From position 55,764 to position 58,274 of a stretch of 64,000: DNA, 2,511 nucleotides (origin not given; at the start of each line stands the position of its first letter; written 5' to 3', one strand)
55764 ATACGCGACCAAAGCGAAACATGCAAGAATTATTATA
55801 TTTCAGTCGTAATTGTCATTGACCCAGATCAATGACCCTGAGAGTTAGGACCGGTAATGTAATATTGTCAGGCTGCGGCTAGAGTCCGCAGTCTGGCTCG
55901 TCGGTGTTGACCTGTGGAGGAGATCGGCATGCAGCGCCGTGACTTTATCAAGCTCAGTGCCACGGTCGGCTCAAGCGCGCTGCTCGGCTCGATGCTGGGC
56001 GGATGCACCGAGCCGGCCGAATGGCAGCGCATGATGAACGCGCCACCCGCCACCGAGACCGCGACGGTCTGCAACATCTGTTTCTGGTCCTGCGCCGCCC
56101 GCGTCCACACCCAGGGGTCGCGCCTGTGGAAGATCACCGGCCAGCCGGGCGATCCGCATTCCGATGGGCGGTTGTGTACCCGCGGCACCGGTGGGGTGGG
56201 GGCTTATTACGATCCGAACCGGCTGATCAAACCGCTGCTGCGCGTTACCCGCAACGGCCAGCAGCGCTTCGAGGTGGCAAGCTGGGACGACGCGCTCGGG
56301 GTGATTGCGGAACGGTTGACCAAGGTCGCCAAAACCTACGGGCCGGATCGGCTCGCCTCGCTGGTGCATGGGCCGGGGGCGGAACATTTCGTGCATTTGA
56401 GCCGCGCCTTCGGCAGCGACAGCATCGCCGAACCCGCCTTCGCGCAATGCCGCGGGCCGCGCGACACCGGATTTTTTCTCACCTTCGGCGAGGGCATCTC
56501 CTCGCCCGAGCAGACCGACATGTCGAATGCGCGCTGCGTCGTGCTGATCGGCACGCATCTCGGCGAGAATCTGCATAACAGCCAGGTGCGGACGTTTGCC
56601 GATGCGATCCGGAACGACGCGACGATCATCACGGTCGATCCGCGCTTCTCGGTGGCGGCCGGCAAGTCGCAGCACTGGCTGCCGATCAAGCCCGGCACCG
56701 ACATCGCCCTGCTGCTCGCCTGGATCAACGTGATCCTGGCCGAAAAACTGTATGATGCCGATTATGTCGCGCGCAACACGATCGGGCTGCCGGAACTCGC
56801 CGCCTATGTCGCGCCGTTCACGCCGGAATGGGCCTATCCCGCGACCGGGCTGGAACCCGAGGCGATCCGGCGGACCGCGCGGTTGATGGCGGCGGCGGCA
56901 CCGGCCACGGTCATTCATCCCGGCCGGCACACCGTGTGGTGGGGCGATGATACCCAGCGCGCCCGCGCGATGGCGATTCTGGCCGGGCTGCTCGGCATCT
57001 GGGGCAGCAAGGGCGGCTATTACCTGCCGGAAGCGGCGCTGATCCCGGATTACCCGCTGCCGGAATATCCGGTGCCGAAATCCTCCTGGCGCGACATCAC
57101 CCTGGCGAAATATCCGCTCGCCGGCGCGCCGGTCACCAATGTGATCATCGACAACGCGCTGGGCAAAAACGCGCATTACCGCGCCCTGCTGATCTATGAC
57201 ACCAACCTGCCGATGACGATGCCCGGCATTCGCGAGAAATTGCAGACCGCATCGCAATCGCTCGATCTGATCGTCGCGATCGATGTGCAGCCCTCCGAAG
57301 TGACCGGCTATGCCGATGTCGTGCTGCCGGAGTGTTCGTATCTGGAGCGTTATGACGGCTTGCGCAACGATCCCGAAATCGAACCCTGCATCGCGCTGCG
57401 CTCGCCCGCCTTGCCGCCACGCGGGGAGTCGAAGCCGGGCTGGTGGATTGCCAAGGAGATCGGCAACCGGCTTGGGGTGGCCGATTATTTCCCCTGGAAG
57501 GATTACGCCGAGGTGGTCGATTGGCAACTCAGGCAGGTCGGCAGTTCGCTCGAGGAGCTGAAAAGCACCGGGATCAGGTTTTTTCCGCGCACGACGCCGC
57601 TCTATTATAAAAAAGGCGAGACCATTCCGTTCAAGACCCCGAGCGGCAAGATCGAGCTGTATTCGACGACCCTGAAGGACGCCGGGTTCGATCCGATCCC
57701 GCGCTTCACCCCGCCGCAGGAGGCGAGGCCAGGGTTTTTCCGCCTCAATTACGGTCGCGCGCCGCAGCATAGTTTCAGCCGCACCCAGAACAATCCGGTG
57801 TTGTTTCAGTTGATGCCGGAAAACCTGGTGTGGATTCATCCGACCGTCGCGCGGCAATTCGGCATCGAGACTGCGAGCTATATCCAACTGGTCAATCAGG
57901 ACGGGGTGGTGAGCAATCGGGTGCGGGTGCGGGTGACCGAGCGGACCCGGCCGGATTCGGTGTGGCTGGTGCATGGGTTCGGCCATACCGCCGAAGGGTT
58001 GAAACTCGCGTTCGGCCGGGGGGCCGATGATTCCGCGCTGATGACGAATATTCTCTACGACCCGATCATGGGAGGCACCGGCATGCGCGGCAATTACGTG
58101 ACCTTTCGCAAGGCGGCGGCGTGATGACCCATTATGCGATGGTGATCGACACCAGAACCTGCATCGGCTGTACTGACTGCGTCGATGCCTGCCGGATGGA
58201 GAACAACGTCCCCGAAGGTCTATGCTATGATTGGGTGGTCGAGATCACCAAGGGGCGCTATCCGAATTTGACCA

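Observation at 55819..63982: Clustered H2-to-sulfur respiratory chain in an apparently aerobic-lineage alphaproteobacterium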

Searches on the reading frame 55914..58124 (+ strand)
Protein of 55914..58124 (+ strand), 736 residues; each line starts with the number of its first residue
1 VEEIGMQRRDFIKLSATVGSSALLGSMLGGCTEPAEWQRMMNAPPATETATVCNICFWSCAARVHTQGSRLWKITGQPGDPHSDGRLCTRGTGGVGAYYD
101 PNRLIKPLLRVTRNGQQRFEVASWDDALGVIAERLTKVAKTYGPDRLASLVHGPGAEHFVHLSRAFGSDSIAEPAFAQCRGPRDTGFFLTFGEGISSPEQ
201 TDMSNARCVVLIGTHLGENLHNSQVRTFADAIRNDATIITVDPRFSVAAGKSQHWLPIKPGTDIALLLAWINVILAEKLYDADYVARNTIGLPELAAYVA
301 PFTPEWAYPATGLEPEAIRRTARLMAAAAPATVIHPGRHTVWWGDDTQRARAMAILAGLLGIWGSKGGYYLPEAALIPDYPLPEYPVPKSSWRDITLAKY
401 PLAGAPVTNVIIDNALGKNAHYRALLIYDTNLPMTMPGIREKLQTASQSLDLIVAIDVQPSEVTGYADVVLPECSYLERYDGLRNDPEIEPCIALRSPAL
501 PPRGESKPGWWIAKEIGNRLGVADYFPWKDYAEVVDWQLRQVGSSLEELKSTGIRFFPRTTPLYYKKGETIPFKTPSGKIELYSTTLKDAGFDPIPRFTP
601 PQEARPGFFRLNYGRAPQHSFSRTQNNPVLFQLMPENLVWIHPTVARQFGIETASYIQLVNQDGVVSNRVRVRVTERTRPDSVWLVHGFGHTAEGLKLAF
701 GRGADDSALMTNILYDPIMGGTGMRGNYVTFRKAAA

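Call 3: search_protein_families(library=pfam, proteins=[window:55914-58124:+])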
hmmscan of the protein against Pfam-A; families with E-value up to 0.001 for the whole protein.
window:55914-58124:+ (736 aa): 3 families
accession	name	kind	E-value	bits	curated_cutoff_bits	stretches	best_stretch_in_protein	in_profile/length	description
PF00384.28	Molybdopterin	-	8.5e-34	117.5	24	1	103-518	1-352/353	Molybdopterin oxidoreductase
PF01568.27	Molydop_binding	-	2.8e-12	47.1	26.8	1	609-721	1-103/110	Molydopterin dinucleotide binding domain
PF04879.21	Molybdop_Fe4S4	-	1.7e-07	31.5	22.7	1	48-95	3-50/55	Molybdopterin oxidoreductase Fe4S4 domain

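Call 4: search_protein_families(library=ncbifam, proteins=[window:55914-58124:+])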
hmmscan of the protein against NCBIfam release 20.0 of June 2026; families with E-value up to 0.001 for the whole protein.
window:55914-58124:+ (736 aa): 26 families (the best 25 are shown)
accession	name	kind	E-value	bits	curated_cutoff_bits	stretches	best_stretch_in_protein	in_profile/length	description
NF012032.0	PRK15488.1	equivalog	7.5e-130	434.2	694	2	6-557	3-564/759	thiosulfate reductase PhsA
TIGR01591.1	Fdh-alpha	equivalog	3.7e-61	207.1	666.25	2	51-367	1-315/672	formate dehydrogenase subunit alpha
TIGR02166.1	dmsA_ynfE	subfamily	1.5e-60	205.1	777.7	1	6-689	1-752/794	DMSO/selenate family reductase complex A subunit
NF047855.1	AssmNtatRedNasC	equivalog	1.2e-45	156.1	1100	2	48-333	20-307/708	assimilatory nitrate reductase catalytic subunit NasC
TIGR03479.1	DMSO_red_II_alp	subfamily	8.3e-41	139.9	984.75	3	49-289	59-307/913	molybdopterin-dependent oxidoreductase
NF041885.1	selenate_YnfE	exception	9.3e-39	132.9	1675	1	5-711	2-783/805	selenate/tellurate reductase subunit YnfE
NF041884.1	selenate_YnfF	exception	1.3e-36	125.9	1650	1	7-701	2-766/798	selenate/tellurate reductase subunit YnfF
NF011566.1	PRK14990.1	exception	2.8e-35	121.5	1600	1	56-689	67-772/814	dimethylsulfoxide reductase subunit A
NF041783.2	mnquin_red_QrcB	equivalog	1.2e-32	112.9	440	1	45-484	49-465/695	menaquinone reductase molybdopterin-binding-like subunit QrcB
NF041714.1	arsenate_red_ArrA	equivalog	1.6e-31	109.3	1600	2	45-286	47-293/848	arsenate respiratory reductase molybdopterin-containing subunit ArrA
TIGR01553.1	formate-DH-alph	equivalog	1e-29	103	814.2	1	6-289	2-304/1009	formate dehydrogenase-N subunit alpha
NF041513.1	formate_DH_Act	exception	4.2e-27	94.3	1400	2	185-289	192-295/1067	formate dehydrogenase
TIGR00509.1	bisC_fam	subfamily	4.4e-27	94.7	1017.55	2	228-368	196-342/772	molybdopterin guanine dinucleotide-containing S/N-oxide reductase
NF010055.0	PRK13532.1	equivalog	8.6e-23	80.5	904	2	6-289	3-291/830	nitrate reductase catalytic subunit NapA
NF011682.0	PRK15102.1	equivalog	1.4e-22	79.7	909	1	235-368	257-395/829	trimethylamine-N-oxide reductase TorA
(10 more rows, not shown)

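Call 8: find_homologous_proteins(query=window:55929-58124:+)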
Query window:55929-58124:+ (731 aa): 6157 proteins with E <= 0.001 among 8000 candidates; the best 120 are listed.
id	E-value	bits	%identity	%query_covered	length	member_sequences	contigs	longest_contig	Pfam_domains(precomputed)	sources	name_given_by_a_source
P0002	0.0e+0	1589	91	100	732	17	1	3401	PF00384.28,PF01568.28,PF04879.22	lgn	-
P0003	0.0e+0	1404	80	100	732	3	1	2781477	PF00384.28,PF01568.28,PF04879.22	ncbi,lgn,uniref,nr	ncbi:molybdopterin-dependent oxidoreductase [Thiomonas sp. FB-Cd]|uniref:molybdopterin-dependent oxi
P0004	0.0e+0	1402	80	100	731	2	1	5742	PF00384.28,PF01568.28,PF04879.22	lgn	-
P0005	0.0e+0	1384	78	100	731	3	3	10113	PF00384.28,PF01568.28,PF04879.22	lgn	-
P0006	0.0e+0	1374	79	100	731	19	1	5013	PF00384.28,PF01568.28,PF04879.22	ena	-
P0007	0.0e+0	1358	76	100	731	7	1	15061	PF00384.28,PF01568.28,PF04879.22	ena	-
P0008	0.0e+0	1354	76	100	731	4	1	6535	PF00384.28,PF01568.28,PF04879.22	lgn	-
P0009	0.0e+0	1352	77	100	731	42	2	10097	PF00384.28,PF01568.28,PF04879.22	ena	-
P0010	0.0e+0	1338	76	100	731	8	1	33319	PF00384.28,PF01568.28,PF04879.22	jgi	jgi:thiosulfate reductase/polysulfide reductase chain A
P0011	0.0e+0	1331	74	100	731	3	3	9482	PF00384.28,PF01568.28,PF04879.22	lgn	-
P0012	0.0e+0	1328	74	100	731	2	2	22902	PF00384.28,PF01568.28,PF04879.22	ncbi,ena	-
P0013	0.0e+0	1328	74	100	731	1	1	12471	PF00384.28,PF01568.28,PF04879.22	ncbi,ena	-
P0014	0.0e+0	1309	75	100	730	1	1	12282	PF00384.28,PF01568.28,PF04879.22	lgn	-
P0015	0.0e+0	1306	74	100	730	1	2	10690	PF00384.28,PF01568.28,PF04879.22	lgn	-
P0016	0.0e+0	1270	71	100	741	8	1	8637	PF00384.28,PF01568.28,PF04879.22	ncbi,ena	-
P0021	0.0e+0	1162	66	100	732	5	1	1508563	PF00384.28,PF01568.28,PF04879.22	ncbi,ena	-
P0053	0.0e+0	1034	58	100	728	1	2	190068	PF00384.28,PF01568.28,PF04879.22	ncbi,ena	-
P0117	0.0e+0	1024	58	99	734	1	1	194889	PF00384.28,PF01568.28,PF04879.22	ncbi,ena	-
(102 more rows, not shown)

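Call 9: search_solved_structures(query=window:55929-58124:+, show_alignments=1)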
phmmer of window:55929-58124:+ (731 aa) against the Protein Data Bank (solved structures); distinct sequences matched with E-value up to 0.001: 56.
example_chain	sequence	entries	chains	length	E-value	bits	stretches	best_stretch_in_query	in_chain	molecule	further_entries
2vpw_A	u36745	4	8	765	2.2e-193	647.7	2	1-383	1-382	THIOSULFATE REDUCTASE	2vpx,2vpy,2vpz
2e7z_A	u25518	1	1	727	1.7e-49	172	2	46-360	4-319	Acetylene hydratase Ahy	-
7qv7_S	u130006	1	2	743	8.6e-48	166.4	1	44-681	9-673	Hydrogen dependent carbon dioxide reductase subunit FdhF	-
8rqz_C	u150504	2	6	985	1.4e-36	129.3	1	34-696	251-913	Probable oxidoreductase YjgC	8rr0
9gzq_A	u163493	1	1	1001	1.4e-36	129.2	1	34-696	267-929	Probable oxidoreductase YjgC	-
7vw6_A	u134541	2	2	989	3.4e-36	128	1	38-666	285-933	Formate dehydrogenase | Tungsten-containing formate dehydrogenase alpha subunit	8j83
7e5z_A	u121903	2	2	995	3.5e-36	128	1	38-666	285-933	Formate dehydrogenase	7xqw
5e7o_A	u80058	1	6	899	8.1e-36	126.8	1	68-282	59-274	DMSO reductase family type II enzyme, molybdopterin subunit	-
4ydd_A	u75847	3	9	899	1.4e-35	126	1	68-282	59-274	DMSO reductase family type II enzyme, molybdopterin subunit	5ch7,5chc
1aa6_A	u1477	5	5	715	3.1e-34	121.5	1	44-521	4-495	FORMATE DEHYDROGENASE H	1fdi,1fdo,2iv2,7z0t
9t1s_L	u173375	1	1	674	4.8e-33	117.6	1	46-690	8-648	formate dehydrogenase (coenzyme F420)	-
6cz7_A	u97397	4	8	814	2.5e-32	115.2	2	44-280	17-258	ArrA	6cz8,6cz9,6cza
9wxb_B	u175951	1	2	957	3.6e-32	114.7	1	39-681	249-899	Formate dehydrogenase alpha subunit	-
7bkb_D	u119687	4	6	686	5.5e-31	110.8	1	44-685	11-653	Formate dehydrogenase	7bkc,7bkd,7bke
9vap_A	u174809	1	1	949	4.4e-29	104.5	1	2-363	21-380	Formate dehydrogenase molybdopterin-binding subunit FdhA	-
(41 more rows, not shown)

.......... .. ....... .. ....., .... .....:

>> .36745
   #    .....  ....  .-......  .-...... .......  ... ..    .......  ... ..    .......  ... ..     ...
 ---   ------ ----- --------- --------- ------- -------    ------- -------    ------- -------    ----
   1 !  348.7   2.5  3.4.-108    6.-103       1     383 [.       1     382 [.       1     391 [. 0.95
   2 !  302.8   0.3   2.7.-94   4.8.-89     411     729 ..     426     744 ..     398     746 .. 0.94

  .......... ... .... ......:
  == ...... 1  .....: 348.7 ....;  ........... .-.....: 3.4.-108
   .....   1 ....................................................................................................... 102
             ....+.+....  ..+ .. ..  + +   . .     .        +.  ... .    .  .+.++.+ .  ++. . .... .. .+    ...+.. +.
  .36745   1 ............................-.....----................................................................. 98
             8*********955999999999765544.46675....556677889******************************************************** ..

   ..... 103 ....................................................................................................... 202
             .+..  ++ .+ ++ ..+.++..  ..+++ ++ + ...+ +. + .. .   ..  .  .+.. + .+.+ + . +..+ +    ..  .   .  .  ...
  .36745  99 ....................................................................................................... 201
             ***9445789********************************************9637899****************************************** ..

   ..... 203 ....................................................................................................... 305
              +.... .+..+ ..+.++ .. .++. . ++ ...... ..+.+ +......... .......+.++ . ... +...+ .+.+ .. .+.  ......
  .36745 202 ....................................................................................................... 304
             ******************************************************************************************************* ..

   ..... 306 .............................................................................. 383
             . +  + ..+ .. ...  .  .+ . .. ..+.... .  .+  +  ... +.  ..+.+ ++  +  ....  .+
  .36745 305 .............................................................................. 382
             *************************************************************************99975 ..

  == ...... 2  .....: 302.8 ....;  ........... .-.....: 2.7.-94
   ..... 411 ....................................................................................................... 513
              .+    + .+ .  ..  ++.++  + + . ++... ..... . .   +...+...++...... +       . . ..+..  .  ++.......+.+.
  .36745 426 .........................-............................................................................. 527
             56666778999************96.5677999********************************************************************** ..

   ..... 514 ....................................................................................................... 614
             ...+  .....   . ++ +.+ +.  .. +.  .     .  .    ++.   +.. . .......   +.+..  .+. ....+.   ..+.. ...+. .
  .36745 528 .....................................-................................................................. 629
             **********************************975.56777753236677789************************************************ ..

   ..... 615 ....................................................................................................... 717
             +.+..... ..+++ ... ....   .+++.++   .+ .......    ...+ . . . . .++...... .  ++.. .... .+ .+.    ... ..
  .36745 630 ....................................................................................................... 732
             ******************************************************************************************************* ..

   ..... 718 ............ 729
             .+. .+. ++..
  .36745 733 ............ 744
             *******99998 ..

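Call 13: find_related_loci(query=window:55929-58124:+, collection=genome_contigs, flank=10000)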
Query window:55929-58124:+ (731 aa) in genome_contigs; peptide patterns used: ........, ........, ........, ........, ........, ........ (x = any residue, [..] = any of these).
27 stretches matched a pattern; 10 encode a relative of the query (tblastn E <= 1e-3); 10 distinct loci.
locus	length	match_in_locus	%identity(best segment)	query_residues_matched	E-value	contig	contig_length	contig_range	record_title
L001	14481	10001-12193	94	1-731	0e+0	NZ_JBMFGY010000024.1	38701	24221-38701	MAG: Acidiphilium sp. isolate KM4311-10 NODE_306_length_38701_cov_27.663898, whole genome shotgun sequence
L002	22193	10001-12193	80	1-731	0e+0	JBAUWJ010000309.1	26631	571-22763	MAG: Arenicellales bacterium isolate MFD09702_ilm_asm_bin17 k127_283615, whole genome shotgun sequence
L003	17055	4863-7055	76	1-731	0e+0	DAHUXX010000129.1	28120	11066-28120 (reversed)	MAG TPA_asm: Acetobacteraceae bacterium isolate clean1658 k141_961147, whole genome shotgun sequence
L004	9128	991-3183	75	1-731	0e+0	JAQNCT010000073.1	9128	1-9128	MAG: Acidocella sp. isolate RAIPT19 spades_3492, whole genome shotgun sequence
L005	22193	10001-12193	74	1-731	0e+0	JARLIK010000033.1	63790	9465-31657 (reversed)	MAG: Acidocella sp. isolate MAG_BA416 MetaBAT2_Bin_416_Anoxic_k141_2137674, whole genome shotgun sequence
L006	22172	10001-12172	59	1-726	0e+0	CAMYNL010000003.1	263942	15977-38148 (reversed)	MAG: uncultured Gammaproteobacteria bacterium isolate FO_Gamma_078.1 genome assembly, contig: scaffold_7, whole genome s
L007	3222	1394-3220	64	1-609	0e+0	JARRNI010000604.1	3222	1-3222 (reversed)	MAG: Pseudolabrys sp. isolate Spart_120_MAG scaffold_32907, whole genome shotgun sequence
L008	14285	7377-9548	60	1-726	0e+0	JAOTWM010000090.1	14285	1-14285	MAG: Gammaproteobacteria bacterium isolate 13_May_SF_Bin80 13_May_SF_Bin80_scaffold_3333_c1, whole genome shotgun sequen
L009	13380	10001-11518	69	1-731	0e+0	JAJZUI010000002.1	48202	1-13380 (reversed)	MAG: Proteobacteria bacterium isolate SKS4.bin26 NODE_1090_length_48202_cov_6.830889, whole genome shotgun sequence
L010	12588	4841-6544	84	1-648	0e+0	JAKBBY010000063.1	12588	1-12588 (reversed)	MAG: Proteobacteria bacterium isolate ZJ5.bin18 NODE_7026_length_12588_cov_3.587192, whole genome shotgun sequence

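Call 33: find_encoding_contigs(protein=P0003, flank=10000, max_places=2)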
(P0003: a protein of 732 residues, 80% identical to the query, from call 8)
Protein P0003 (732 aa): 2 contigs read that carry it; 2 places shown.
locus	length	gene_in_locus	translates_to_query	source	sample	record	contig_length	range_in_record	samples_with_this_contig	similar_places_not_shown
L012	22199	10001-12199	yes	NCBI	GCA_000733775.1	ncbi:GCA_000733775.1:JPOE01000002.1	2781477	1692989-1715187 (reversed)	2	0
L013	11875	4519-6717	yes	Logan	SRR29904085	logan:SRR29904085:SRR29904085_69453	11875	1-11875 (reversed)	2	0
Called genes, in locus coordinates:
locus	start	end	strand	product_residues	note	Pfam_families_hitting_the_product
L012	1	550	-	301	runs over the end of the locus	PF03755:YicC-like_N, PF08340:YicC-like_C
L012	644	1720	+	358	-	PF00069:Pkinase, PF07714:PK_Tyr_Ser-Thr, PF03109:ABC1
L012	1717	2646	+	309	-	PF00481:PP2C (faint), PF13672:PP2C_2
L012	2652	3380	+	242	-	PF01138:RNase_PH, PF03725:RNase_PH_C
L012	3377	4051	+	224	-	PF01725:Ham1p_like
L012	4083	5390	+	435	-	PF04055:Radical_SAM, PF06969:HemN_C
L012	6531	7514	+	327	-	PF00581:Rhodanese (weak)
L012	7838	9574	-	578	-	PF02310:B12-binding, PF04055:Radical_SAM (weak)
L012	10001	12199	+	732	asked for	PF04879:Molybdop_Fe4S4, PF00384:Molybdopterin, PF01568:Molydop_binding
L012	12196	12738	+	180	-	PF13237:Fer4_10 (weak), PF13187:Fer4_9 (weak), PF13247:Fer4_11, PF12838:Fer4_7, PF13187:Fer4_9 (weak), PF00037:Fer4 (weak), PF12797:Fer4_2 (weak), PF12837:Fer4_6 (weak), +5 more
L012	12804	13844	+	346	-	PF03916:NrfD, PF14589:NrfD_2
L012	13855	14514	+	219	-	PF00581:Rhodanese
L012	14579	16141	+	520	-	PF01243:PNPOx_N (weak), PF01040:UbiA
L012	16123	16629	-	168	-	PF10604:Polyketide_cyc2, PF03364:Polyketide_cyc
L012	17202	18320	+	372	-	PF01058:Oxidored_q6, PF14720:NiFe_hyd_SSU_C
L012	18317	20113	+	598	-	PF27537:HoxH (weak), PF00374:NiFeSe_Hases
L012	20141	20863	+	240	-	PF01292:Ni_hydr_CYTB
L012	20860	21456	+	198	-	PF01750:HycI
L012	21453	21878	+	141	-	PF07449:HyaE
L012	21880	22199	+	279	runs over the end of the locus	PF04809:HupH_C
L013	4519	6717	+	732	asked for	PF04879:Molybdop_Fe4S4, PF00384:Molybdopterin, PF01568:Molydop_binding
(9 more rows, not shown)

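Call 34: find_encoding_contigs(protein=P0021, flank=10000, max_places=2)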
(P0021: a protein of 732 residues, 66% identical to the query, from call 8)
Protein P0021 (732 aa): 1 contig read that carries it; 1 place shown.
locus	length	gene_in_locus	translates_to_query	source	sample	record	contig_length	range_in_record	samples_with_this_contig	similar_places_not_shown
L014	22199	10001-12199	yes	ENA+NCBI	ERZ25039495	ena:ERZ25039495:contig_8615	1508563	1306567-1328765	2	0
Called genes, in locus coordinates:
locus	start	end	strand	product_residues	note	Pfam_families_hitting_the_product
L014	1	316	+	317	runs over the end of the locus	PF03401:TctC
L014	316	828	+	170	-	PF07331:TctB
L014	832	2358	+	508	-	PF01970:TctA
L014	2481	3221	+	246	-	PF00440:TetR_N, PF09209:CecR_C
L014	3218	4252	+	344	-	PF25973:BSH_CzcB (weak), PF25881:HH_YBHG, PF25876:HH_MFP_RND, PF25954:Beta-barrel_RND_2, PF25990:Beta-barrel_YknX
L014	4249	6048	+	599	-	PF00005:ABC_tran, PF13401:AAA_22 (faint), PF13476:AAA_23 (faint), PF13555:AAA_29 (faint), PF13604:AAA_30 (faint), PF00004:AAA (faint), PF00005:ABC_tran, PF13304:AAA_21 (weak)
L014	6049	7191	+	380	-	PF12679:ABC2_membrane_2, PF12698:ABC2_membrane_3, PF01061:ABC2_membrane, PF12730:ABC2_membrane_4 (weak)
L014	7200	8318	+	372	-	PF12679:ABC2_membrane_2, PF12698:ABC2_membrane_3, PF01061:ABC2_membrane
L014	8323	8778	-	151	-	PF00581:Rhodanese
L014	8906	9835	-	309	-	PF00581:Rhodanese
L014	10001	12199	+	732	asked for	PF04879:Molybdop_Fe4S4, PF00384:Molybdopterin, PF01568:Molydop_binding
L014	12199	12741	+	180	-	PF12838:Fer4_7 (weak), PF13237:Fer4_10 (weak), PF13247:Fer4_11, PF13187:Fer4_9 (weak), PF00037:Fer4 (weak), PF12797:Fer4_2 (weak), PF12837:Fer4_6 (weak), PF13237:Fer4_10 (weak), +3 more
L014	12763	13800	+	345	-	PF03916:NrfD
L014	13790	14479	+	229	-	PF00581:Rhodanese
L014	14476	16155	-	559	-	PF07719:TPR_2 (faint), PF13432:TPR_16 (weak)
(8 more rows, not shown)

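Call 40: search_protein_families(library=pfam, proteins=[L012:14579-16141:+], max_evalue=0.001)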
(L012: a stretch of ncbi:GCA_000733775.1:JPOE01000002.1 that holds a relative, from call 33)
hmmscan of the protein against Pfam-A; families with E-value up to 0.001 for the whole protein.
L012:14579-16141:+ (520 aa): 2 families
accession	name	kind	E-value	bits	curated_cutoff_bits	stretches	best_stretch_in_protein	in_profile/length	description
PF01040.23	UbiA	-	1.5e-19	70.8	34.2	1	216-480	13-240/250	UbiA prenyltransferase family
PF01243.27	PNPOx_N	-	1.7e-06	28.9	28.1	1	24-105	6-80/120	Pyridoxamine 5'-phosphate oxidase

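Call 42: search_protein_families(library=ncbifam, proteins=[L012:14579-16141:+, L012:7838-9574:-], max_evalue=0.0001)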
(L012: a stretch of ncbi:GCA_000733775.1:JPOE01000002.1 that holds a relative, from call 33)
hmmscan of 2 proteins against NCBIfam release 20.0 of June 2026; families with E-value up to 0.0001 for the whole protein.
L012:14579-16141:+ (520 aa): 10 families
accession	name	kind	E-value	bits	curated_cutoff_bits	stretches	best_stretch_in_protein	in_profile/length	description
NF004751.0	PRK06080.1-3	equivalog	3.3e-36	125.4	264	1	182-432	11-235/296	1,4-dihydroxy-2-naphthoate polyprenyltransferase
NF004749.0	PRK06080.1-1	equivalog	4.9e-29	101.5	277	1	179-469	17-270/311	1,4-dihydroxy-2-naphthoate polyprenyltransferase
TIGR00751.1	menA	equivalog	5.9e-25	88.3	102.15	1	195-451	7-246/284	1,4-dihydroxy-2-naphthoate octaprenyltransferase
NF004750.0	PRK06080.1-2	equivalog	8.2e-24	84.5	346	1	181-436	6-241/301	1,4-dihydroxy-2-naphthoate polyprenyltransferase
TIGR02235.1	menA_cyano-plnt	equivalog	1.8e-22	80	225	1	183-430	1-221/285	2-carboxy-1,4-naphthoquinone phytyltransferase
NF004753.0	PRK06080.1-5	equivalog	6e-21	74.9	555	1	184-467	14-266/312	1,4-dihydroxy-2-naphthoate polyprenyltransferase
NF004754.0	PRK06080.1-6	equivalog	1.4e-14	54.2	522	1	182-484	10-277/308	1,4-dihydroxy-2-naphthoate polyprenyltransferase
NF009926.0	PRK13387.1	equivalog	4.8e-14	52.2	316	1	188-384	10-188/317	1,4-dihydroxy-2-naphthoate polyprenyltransferase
NF004617.0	PRK05951.1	equivalog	1.9e-12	46.9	239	1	221-469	48-266/306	prenyltransferase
NF004752.0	PRK06080.1-4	subfamily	5.4e-10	39.4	289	1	194-447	16-245/300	1,4-dihydroxy-2-naphthoate polyprenyltransferase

L012:7838-9574:- (578 aa): 10 families
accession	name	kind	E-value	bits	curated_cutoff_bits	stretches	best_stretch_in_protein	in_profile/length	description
TIGR04190.1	B12_SAM_Ta0216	equivalog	2.4e-183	610.7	500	1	5-514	1-510/554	TIGR04190 family B12-binding domain/radical SAM domain protein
TIGR04367.1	HpnR_B12_rSAM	equivalog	5.7e-16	58.1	650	1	30-308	11-262/490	hopanoid C-3 methylase HpnR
TIGR04385.1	B12_rSAM_cofa1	equivalog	1.3e-09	37.8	450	1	39-255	18-227/438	B12 lower ligand biosynthesis radical SAM protein BzaD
TIGR04072.2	rSAM_ladder_B12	equivalog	1.9e-08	33.4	360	0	37-167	14-150/443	lipid biosynthesis B12-binding/radical SAM protein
TIGR03471.1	HpnJ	equivalog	3.2e-08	32.9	577.6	1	101-400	84-364/472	hopanoid biosynthesis associated radical SAM protein HpnJ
NF038361.1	rSAM_Sden_1168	equivalog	7.8e-08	31.3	575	1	77-244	131-303/560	Sden_1168 family B12-binding radical SAM P-methyltransferase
TIGR04479.1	bcpD_PhpK_rSAM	subfamily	1.1e-07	30.6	600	1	35-240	66-258/504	PhpK family radical SAM P-methyltransferase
TIGR02026.1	BchE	equivalog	2.2e-07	30.1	481.35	1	40-242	21-213/497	magnesium-protoporphyrin IX monomethyl ester anaerobic oxidative cyclase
TIGR04013.1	B12_SAM_MJ_1487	hypoth_equivalog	6.7e-06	25.2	251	1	104-411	63-344/382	TIGR04013 family B12-binding domain/radical SAM domain-containing protein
NF050148.1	rSAM_ApyD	equivalog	3.5e-05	22.4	750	1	100-176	89-166/645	RiPP biosynthesis radical SAM protein ApyD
